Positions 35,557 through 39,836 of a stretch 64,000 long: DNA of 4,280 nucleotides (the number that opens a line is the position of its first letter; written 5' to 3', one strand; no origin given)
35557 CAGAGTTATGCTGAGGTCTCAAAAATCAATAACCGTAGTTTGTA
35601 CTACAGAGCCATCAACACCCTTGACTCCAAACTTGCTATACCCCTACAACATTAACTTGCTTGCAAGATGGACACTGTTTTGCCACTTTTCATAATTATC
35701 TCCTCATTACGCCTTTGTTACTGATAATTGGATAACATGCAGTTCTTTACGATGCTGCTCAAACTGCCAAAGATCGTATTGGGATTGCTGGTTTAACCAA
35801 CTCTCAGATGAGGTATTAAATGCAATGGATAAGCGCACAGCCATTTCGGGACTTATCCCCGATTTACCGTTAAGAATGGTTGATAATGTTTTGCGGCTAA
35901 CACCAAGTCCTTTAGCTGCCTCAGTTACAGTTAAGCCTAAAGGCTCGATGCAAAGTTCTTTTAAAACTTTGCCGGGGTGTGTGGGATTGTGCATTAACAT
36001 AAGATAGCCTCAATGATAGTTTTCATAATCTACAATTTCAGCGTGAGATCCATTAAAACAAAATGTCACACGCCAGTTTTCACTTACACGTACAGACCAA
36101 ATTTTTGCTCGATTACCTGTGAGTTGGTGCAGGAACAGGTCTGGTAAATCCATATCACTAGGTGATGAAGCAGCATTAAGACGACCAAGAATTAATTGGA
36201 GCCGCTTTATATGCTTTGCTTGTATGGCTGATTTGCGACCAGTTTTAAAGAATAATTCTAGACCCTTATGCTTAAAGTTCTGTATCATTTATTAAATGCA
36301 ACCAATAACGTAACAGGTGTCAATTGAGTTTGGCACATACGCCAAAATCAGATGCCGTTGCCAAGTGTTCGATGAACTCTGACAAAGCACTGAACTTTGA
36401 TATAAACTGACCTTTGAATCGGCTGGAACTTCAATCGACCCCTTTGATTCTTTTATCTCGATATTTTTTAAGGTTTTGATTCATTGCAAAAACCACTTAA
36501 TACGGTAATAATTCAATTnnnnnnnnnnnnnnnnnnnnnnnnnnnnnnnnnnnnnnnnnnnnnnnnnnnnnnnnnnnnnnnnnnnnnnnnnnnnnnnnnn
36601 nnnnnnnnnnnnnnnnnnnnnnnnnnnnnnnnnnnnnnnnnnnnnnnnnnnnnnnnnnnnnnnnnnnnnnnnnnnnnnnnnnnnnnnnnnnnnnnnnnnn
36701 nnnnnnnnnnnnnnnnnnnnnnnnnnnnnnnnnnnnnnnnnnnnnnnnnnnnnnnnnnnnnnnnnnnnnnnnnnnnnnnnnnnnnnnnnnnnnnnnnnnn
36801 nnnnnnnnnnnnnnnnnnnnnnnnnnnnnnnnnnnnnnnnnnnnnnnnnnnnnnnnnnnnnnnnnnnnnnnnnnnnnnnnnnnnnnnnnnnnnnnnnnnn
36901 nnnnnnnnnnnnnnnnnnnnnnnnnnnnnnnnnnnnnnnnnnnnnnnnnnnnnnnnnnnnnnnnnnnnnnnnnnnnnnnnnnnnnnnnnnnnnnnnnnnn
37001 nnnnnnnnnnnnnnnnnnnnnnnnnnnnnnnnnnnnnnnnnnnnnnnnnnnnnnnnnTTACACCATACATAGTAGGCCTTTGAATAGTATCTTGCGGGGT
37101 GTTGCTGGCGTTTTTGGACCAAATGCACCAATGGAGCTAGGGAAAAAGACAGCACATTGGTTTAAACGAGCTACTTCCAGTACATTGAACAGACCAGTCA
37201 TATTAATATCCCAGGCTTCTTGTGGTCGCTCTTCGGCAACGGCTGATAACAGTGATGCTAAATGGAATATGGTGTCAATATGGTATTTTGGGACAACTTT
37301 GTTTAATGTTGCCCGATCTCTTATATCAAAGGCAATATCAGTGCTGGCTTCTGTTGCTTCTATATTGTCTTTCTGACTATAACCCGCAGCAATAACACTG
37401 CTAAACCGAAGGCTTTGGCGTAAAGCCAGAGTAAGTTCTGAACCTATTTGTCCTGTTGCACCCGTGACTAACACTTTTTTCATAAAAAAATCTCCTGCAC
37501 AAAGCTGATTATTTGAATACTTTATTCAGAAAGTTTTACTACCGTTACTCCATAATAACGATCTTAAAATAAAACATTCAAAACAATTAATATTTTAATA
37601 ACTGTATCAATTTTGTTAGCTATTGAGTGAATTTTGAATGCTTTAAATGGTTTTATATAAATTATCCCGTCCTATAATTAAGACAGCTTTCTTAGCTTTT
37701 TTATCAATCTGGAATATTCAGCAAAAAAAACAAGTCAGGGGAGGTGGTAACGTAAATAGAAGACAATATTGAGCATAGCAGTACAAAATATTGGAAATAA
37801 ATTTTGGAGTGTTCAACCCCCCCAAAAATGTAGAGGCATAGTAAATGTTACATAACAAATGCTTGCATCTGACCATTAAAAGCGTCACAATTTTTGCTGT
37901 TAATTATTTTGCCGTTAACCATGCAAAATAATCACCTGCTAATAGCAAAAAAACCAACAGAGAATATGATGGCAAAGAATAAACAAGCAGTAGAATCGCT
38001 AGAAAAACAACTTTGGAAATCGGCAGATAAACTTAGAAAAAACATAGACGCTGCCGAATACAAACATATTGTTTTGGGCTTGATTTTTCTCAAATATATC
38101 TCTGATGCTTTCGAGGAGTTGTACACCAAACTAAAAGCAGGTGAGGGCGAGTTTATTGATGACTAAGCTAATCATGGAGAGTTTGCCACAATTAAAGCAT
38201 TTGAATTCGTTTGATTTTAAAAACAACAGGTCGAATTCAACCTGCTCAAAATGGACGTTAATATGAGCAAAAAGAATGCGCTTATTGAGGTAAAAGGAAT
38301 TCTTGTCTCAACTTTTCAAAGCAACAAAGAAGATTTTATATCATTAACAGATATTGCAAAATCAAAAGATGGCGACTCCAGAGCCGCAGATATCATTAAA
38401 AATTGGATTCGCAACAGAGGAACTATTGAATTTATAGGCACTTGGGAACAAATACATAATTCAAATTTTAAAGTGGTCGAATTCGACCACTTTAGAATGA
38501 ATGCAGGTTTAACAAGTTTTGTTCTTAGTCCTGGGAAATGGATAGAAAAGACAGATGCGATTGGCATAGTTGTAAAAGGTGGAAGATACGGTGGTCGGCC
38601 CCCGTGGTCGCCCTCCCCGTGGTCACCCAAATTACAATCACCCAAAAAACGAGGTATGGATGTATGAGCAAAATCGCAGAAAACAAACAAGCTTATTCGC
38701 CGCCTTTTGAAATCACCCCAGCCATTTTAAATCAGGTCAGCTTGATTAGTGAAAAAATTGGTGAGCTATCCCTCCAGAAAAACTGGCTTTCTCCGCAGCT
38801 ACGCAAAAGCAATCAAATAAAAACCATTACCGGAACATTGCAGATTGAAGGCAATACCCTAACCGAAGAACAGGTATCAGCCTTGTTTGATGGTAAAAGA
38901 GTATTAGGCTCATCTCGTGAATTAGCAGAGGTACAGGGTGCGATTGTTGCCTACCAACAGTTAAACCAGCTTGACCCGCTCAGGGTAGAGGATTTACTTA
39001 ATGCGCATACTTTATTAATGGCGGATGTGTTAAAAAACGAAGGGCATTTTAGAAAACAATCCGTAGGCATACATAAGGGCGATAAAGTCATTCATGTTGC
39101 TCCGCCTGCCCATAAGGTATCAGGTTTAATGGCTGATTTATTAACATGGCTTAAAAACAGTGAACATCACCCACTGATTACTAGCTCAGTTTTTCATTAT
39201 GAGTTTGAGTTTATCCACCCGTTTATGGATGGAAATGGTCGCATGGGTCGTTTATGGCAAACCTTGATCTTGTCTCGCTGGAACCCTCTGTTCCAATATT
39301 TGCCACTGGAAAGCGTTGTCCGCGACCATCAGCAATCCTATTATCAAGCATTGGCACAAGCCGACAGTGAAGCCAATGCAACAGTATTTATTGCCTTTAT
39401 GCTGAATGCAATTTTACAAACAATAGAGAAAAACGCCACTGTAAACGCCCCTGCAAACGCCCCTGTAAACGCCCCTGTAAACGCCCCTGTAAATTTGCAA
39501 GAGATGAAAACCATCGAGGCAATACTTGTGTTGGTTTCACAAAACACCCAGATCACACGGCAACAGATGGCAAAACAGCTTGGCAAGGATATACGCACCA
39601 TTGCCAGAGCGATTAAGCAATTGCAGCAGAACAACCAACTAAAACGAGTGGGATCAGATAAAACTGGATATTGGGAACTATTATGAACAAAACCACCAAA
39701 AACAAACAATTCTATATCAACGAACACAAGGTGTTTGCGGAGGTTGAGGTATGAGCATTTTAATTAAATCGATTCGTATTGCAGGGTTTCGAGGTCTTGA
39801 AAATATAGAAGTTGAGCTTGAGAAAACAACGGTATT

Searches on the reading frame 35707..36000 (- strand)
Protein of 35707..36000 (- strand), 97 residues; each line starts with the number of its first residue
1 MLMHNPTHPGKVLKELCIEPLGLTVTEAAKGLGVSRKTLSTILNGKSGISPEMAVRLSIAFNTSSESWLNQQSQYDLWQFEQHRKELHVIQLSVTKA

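Call 100: search_protein_families(library=pfam, proteins=[window:35707-36000:-], max_evalue=0.00001)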
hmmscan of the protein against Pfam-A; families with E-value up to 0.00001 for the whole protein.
window:35707-36000:- (97 aa): 2 families
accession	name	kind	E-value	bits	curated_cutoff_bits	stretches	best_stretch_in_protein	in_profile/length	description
PF01381.28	HTH_3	-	1.1e-11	45.1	23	1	14-66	2-53/55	Helix-turn-helix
PF13560.12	HTH_31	-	1e-06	29.4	27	1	14-63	7-56/64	Helix-turn-helix domain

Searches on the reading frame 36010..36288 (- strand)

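Call 100: search_protein_families(library=pfam, proteins=[window:36010-36288:-], max_evalue=0.00001)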
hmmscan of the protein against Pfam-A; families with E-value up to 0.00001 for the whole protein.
window:36010-36288:- (92 aa): 1 family
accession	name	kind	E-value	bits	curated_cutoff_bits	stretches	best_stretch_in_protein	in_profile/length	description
PF05015.19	HigB-like_toxin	-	1.7e-16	60.9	27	1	4-92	2-91/91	RelE-like toxin of type II toxin-antitoxin system HigB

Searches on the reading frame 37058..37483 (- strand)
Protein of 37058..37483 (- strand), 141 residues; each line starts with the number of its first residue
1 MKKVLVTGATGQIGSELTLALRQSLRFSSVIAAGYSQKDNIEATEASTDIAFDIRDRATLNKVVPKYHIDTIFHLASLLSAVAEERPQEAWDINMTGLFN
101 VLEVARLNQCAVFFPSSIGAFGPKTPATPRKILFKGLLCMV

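Call 101: search_protein_families(library=pfam, proteins=[window:37058-37483:-], max_evalue=0.00001)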
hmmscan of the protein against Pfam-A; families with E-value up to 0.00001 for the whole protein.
window:37058-37483:- (141 aa): 5 families
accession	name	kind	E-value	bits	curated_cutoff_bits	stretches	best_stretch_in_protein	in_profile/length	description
PF01370.27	Epimerase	-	1.1e-18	67.9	20.9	1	4-129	1-126/240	NAD dependent epimerase/dehydratase family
PF16363.11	GDP_Man_Dehyd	-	2.4e-14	54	27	1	5-122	1-134/332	GDP-mannose 4,6 dehydratase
PF02719.21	Polysacc_synt_2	-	1.1e-10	41.6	20.2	1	4-110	1-120/293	Polysaccharide biosynthesis protein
PF04321.23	RmlD_sub_bind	-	1.4e-08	34.6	27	1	3-117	2-101/287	RmlD substrate binding domain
PF01073.25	3Beta_HSD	-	2.3e-08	33.8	22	1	5-124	1-123/280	3-beta hydroxysteroid dehydrogenase/isomerase family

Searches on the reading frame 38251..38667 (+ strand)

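Call 101: search_protein_families(library=pfam, proteins=[window:38251-38667:+], max_evalue=0.00001)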
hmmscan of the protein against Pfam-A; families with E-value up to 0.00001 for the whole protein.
window:38251-38667:+ (138 aa): 1 family
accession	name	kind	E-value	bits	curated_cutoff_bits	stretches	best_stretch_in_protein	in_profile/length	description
PF04383.19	KilA-N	-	6.4e-08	32.9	23.8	1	22-98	10-59/107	KilA-N domain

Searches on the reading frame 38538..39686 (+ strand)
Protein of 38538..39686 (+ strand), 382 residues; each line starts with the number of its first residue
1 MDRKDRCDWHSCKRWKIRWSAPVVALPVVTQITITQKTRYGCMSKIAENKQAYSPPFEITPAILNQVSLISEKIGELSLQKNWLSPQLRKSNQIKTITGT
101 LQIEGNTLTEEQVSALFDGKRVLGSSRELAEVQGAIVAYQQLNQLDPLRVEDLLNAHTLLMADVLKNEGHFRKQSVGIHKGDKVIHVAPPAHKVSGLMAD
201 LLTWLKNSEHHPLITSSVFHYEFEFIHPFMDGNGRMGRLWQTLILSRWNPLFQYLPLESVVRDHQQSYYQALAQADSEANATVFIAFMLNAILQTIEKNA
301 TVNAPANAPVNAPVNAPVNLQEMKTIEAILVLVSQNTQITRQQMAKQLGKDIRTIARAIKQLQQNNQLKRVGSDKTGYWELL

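Call 101: search_protein_families(library=pfam, proteins=[window:38538-39686:+], max_evalue=0.00001)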
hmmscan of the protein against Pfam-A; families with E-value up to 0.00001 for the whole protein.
window:38538-39686:+ (382 aa): 1 family
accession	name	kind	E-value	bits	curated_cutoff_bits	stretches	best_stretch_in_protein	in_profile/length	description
PF02661.23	Fic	-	3.4e-21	76.3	24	1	148-245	2-93/93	Fic/DOC family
